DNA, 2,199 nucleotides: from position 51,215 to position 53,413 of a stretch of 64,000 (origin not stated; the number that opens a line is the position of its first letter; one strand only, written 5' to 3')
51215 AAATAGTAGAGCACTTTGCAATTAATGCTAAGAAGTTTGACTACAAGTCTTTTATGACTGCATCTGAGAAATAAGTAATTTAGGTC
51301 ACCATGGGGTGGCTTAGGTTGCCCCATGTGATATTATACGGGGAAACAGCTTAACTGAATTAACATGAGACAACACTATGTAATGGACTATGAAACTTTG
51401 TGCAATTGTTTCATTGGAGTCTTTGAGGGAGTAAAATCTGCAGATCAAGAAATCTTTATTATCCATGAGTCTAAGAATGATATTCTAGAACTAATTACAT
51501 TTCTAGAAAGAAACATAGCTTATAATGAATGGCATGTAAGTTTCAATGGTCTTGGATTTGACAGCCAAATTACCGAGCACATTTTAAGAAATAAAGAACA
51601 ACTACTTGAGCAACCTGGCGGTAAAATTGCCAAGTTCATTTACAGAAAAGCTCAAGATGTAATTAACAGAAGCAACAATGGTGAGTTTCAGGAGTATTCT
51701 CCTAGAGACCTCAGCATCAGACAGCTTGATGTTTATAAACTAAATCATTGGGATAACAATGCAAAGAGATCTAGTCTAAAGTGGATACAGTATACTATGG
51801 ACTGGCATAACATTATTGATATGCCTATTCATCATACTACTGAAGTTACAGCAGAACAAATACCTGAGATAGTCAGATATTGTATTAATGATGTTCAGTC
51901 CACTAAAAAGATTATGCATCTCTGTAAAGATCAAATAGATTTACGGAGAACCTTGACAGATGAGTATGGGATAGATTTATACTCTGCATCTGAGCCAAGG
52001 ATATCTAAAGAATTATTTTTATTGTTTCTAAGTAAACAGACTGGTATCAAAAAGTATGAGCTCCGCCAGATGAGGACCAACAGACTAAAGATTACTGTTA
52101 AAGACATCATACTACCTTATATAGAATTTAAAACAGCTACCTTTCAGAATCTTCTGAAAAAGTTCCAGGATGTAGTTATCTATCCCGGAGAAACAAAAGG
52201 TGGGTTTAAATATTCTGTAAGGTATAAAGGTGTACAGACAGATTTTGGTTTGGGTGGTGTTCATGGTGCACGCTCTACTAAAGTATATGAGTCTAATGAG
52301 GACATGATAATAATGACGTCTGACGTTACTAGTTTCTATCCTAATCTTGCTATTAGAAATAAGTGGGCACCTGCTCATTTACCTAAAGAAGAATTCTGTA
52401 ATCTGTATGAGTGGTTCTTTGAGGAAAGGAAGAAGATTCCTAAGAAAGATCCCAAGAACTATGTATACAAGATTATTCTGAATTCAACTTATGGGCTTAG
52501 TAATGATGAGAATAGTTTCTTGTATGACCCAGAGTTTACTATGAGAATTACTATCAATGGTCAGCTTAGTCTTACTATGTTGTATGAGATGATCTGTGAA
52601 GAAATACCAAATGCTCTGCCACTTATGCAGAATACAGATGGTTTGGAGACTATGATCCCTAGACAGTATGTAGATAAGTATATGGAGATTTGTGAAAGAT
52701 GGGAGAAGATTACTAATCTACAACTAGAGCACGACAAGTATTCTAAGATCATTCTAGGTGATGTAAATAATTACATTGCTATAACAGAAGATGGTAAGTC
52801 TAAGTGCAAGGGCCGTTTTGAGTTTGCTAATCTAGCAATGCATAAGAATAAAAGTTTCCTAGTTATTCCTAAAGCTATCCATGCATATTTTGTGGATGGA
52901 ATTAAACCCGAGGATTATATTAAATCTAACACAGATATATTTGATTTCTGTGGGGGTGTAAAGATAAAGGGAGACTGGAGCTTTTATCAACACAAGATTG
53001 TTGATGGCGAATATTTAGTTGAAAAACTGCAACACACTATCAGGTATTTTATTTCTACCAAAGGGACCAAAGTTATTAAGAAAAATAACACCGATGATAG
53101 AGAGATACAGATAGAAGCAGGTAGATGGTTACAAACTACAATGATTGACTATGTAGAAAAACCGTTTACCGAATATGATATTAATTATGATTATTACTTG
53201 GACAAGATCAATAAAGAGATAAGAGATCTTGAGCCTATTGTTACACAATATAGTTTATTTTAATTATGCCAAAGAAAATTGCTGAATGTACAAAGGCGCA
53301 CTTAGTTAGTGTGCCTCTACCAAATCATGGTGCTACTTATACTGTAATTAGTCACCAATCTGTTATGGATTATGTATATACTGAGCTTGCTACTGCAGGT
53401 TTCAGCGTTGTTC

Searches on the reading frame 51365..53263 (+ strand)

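Call 10: search_protein_families(library=phrogs, proteins=[window:51365-53263:+])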
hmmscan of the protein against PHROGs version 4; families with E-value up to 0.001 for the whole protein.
window:51365-53263:+ (632 aa): 5 families
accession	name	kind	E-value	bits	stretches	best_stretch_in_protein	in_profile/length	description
phrog_1252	-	DNA, RNA and nucleotide metabolism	1.2e-139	467.8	1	2-623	52-652/663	DNA polymerase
phrog_18505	-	DNA, RNA and nucleotide metabolism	4.5e-48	165.3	1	335-572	8-247/349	DNA polymerase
phrog_15833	-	DNA, RNA and nucleotide metabolism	2.3e-08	34.9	1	486-572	12-100/192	DNA polymerase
phrog_262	-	DNA, RNA and nucleotide metabolism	3.5e-08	33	1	354-414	502-562/856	DNA polymerase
phrog_4210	-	DNA, RNA and nucleotide metabolism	4.8e-07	28.9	1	89-218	787-906/1304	DNA polymerase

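Call 11: search_protein_families(library=pfam, proteins=[window:51365-53263:+])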
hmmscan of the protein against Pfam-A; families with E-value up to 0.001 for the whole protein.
window:51365-53263:+ (632 aa): 1 family
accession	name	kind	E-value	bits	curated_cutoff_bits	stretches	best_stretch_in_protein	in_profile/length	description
PF00136.26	DNA_pol_B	-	0.00085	18.7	23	0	362-413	151-202/453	DNA polymerase family B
